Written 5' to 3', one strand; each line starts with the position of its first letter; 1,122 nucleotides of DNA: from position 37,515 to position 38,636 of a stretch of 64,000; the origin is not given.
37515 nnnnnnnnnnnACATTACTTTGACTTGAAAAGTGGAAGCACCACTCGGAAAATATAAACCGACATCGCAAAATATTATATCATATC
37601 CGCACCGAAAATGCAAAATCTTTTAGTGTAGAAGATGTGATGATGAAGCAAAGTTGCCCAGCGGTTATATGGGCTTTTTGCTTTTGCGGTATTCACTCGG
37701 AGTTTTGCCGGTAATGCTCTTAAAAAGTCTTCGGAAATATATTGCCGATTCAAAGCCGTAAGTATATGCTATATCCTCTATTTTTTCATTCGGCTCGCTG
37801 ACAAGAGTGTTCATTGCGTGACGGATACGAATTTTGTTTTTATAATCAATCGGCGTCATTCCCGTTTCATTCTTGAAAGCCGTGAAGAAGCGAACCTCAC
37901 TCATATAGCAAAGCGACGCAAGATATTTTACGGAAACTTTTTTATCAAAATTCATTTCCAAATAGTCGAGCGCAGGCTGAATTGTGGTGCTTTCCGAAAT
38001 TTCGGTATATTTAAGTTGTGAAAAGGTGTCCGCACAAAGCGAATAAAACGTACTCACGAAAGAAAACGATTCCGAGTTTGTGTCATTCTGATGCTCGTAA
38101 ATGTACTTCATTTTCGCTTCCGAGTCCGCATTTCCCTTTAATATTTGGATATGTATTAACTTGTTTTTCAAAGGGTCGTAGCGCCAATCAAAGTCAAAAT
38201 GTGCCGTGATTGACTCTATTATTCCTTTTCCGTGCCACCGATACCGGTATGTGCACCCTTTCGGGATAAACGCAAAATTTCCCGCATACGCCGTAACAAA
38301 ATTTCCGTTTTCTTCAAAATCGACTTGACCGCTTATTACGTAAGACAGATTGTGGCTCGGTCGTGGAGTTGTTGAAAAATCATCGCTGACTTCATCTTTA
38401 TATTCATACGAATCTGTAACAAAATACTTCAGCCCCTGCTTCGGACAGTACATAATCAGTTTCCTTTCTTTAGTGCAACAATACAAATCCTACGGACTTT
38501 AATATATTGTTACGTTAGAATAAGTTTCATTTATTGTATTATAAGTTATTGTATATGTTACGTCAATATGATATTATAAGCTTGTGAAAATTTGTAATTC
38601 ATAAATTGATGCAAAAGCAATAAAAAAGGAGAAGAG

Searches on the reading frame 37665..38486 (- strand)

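Call 8: search_protein_families(library=pfam, proteins=[window:37665-38486:-], max_evalue=0.001)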
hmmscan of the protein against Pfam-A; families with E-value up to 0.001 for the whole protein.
window:37665-38486:- (273 aa): 3 families
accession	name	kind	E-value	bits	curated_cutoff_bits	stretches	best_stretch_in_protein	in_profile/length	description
PF12833.13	HTH_18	-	3.9e-20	72.4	33.6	1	190-268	2-79/80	Helix-turn-helix domain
PF00165.29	HTH_AraC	-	2.5e-18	66.1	26.6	2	233-268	8-42/42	Bacterial regulatory helix-turn-helix proteins, AraC family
PF07883.17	Cupin_2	-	6.8e-05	22.9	27.2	1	45-88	19-62/70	Cupin domain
